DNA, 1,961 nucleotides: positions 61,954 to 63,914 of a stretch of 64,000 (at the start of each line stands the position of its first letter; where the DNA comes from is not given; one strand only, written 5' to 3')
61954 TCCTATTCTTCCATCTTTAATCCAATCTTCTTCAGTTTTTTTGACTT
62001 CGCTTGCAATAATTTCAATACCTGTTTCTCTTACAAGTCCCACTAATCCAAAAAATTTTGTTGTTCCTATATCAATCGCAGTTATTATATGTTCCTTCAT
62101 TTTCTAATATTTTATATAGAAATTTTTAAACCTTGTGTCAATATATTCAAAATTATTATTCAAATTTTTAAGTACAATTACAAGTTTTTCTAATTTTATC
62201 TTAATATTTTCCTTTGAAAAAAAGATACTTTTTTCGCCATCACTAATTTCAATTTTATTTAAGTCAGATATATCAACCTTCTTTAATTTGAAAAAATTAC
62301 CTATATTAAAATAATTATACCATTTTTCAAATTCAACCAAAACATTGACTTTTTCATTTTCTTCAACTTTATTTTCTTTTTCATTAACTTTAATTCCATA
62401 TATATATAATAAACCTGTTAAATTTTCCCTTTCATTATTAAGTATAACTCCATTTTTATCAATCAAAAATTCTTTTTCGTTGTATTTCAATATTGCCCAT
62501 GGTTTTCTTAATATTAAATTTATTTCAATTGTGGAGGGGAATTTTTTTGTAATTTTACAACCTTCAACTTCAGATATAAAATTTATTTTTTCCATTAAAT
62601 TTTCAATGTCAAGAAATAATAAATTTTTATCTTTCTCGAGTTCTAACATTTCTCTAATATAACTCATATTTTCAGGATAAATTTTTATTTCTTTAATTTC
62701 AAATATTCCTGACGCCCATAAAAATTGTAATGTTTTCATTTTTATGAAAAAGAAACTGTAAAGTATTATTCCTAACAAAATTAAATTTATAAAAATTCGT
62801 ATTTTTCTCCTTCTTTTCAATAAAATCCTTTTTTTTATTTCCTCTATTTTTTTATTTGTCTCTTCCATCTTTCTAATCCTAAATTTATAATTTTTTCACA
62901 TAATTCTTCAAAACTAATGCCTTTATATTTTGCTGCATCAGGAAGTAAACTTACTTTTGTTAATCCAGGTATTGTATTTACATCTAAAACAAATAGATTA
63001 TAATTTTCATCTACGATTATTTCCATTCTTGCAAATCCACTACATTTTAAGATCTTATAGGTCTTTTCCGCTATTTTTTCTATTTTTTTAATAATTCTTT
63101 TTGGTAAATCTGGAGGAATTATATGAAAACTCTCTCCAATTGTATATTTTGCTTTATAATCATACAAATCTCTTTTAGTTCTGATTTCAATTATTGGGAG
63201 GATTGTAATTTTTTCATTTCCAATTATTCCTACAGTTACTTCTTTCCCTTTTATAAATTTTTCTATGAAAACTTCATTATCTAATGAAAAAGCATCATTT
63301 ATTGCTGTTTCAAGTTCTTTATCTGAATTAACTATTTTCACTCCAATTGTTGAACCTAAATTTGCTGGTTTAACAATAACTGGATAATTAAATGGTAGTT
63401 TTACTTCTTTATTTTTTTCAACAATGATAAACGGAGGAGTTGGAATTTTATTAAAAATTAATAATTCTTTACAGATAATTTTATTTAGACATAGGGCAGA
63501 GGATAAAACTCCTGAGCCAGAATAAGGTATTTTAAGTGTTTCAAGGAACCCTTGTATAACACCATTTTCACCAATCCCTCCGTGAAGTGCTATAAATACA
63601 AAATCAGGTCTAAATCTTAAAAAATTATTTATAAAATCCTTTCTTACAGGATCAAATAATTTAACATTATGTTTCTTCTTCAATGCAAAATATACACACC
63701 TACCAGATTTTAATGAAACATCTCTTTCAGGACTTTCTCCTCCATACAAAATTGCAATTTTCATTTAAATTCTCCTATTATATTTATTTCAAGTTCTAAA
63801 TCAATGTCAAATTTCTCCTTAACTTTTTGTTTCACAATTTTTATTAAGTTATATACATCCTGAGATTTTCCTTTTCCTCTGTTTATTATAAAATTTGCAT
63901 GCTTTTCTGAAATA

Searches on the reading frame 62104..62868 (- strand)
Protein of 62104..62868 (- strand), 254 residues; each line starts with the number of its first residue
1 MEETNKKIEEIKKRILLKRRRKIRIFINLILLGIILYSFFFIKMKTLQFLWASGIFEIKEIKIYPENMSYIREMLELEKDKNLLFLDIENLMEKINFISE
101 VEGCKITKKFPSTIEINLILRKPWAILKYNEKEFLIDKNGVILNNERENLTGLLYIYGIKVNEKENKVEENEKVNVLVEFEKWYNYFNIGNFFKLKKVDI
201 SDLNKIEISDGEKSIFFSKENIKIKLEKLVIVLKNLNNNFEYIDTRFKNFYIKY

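Call 9: search_protein_families(library=pfam, proteins=[window:62104-62868:-], max_evalue=0.0001)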
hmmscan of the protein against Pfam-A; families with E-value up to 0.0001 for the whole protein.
window:62104-62868:- (254 aa): 2 families
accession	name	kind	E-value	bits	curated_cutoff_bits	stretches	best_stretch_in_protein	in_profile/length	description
PF08478.15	POTRA_1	-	1.4e-07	32.1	23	1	70-118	18-66/69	POTRA domain, FtsQ-type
PF03799.20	FtsQ_DivIB_C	-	4.9e-05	24.6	21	1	126-246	2-114/114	Cell division protein FtsQ/DivIB, C-terminal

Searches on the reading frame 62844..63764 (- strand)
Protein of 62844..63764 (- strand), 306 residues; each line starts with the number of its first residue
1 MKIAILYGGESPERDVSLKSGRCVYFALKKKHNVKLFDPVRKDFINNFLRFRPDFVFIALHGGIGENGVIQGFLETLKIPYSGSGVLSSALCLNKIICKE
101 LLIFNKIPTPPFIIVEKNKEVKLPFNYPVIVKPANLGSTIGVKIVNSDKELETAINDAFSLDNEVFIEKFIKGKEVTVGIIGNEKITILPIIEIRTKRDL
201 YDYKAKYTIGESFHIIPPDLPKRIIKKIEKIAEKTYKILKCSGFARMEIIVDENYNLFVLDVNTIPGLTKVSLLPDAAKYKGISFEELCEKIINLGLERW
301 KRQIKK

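Call 9: search_protein_families(library=pfam, proteins=[window:62844-63764:-], max_evalue=0.0001)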
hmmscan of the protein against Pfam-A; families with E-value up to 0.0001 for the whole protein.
window:62844-63764:- (306 aa): 8 families
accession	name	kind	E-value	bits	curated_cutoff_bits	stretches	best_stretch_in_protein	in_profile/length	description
PF07478.18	Dala_Dala_lig_C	-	2e-57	194.4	24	1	117-293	17-203/204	D-ala D-ala ligase C-terminus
PF01820.27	Dala_Dala_lig_N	-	3.8e-19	69.8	34.6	2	52-84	89-121/121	D-ala D-ala ligase N-terminus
PF02786.22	CPSase_L_D2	-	3e-09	37.2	19.8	1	118-264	30-178/211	Carbamoyl-phosphate synthase L chain, ATP binding domain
PF02222.28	ATP-grasp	-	6.4e-09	36.1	27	1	105-253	6-151/179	ATP-grasp domain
PF13535.11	ATP-grasp_4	-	1.8e-08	34.6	27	1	126-264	2-150/160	ATP-grasp domain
PF02655.19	ATP-grasp_3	-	8.1e-08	32.9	23.2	1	94-263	3-154/160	ATP-grasp domain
PF01071.24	GARS_A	-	3.7e-06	27.4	27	1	95-191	3-110/194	Phosphoribosylglycinamide synthetase, ATP-grasp (A) domain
PF08443.16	RimK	-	1e-05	25.7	21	1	94-272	3-173/188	RimK-like ATP-grasp domain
